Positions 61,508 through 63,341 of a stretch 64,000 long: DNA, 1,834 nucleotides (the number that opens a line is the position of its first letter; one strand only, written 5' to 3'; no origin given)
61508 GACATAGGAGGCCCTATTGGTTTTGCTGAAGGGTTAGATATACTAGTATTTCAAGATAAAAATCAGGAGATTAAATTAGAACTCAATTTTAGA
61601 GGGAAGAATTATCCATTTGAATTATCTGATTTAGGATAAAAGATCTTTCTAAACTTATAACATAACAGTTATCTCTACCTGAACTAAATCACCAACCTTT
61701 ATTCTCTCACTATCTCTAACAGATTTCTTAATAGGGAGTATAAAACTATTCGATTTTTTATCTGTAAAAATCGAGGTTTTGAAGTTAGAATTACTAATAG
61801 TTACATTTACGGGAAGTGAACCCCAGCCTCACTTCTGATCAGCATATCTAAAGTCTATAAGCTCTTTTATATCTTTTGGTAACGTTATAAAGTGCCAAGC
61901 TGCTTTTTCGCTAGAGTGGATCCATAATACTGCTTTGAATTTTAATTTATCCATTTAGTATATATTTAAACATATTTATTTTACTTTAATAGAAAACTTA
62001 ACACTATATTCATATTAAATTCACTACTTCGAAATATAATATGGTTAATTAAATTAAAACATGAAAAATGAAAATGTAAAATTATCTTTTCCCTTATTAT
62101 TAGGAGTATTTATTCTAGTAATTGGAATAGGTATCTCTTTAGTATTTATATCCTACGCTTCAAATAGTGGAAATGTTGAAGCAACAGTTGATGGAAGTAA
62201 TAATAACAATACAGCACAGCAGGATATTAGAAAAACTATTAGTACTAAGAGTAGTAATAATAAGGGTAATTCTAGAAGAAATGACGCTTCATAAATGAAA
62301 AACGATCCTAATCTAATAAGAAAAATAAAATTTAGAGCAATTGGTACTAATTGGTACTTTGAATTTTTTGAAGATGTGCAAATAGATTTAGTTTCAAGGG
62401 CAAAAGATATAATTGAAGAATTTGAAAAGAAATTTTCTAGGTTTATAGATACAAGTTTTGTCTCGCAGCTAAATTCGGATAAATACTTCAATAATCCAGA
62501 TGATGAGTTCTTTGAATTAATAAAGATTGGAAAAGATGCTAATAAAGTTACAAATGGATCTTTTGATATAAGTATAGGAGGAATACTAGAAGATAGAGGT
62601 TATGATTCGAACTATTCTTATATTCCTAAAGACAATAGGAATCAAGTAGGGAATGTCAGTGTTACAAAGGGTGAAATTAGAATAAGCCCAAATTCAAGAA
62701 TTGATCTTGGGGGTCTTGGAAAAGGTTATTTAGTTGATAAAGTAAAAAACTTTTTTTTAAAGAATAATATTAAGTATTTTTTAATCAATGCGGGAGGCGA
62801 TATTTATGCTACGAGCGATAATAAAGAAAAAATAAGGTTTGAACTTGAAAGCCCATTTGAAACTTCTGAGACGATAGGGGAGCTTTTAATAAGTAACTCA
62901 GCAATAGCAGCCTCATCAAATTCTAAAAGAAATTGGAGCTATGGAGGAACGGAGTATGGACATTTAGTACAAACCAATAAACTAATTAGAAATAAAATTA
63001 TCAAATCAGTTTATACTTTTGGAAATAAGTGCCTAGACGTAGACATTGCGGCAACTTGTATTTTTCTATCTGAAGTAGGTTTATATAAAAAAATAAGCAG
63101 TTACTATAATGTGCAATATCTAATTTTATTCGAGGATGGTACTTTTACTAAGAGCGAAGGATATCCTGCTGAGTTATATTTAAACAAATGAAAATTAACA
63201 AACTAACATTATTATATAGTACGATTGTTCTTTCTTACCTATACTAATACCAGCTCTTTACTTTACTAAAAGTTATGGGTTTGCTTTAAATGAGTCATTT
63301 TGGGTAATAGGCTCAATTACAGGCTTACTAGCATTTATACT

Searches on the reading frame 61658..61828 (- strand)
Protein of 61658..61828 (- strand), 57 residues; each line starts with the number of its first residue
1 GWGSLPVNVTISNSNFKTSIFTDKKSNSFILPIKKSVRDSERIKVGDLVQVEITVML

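Call 41: search_protein_representatives(protein=window:61658-61828:-)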
Query: 57 residues. Proteins with E-value up to 0.001 (for the whole library): 417; up to 1e-10: 1; up to 1e-30: 0. The best 150 are listed.
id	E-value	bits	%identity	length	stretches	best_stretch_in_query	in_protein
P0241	2.5e-11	58.6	49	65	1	1-55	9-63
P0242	1.1e-10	56.6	50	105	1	1-56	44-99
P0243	1.1e-10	56.6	49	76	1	1-55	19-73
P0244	2.7e-10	55.4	56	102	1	1-55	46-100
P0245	1.4e-09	53.2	53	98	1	1-55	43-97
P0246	2.7e-09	52.3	47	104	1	1-55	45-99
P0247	3.7e-09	51.9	51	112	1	1-55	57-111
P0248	4.6e-09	51.6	55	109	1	1-55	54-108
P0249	4.8e-09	51.5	49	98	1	1-55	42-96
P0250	5.5e-09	51.4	51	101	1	1-55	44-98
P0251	6.5e-09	51.1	49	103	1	1-53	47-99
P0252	6.6e-09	51.1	52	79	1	2-55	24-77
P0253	6.8e-09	51.1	46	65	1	1-56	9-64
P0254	6.8e-09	51.1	44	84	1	1-55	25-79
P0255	7.4e-09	51.0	50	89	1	1-54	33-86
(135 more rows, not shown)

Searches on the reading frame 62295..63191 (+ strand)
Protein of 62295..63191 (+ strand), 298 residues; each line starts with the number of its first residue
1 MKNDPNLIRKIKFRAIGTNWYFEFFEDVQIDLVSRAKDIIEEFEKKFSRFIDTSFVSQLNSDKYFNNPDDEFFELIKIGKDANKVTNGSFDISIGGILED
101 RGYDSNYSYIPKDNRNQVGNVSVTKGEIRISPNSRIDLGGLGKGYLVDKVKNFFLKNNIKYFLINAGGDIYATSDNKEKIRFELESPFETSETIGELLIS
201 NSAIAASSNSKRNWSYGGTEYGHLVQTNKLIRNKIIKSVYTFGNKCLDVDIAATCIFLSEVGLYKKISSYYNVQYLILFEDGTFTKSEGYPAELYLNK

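Call 32: search_protein_families(library=pfam, proteins=[window:62295-63191:+], max_evalue=0.01)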
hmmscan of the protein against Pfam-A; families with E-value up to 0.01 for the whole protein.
window:62295-63191:+ (298 aa): 1 family
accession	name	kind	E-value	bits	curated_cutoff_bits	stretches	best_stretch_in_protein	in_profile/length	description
PF02424.20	ApbE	-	1.6e-34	120.1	25.6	1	17-260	2-247/266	ApbE family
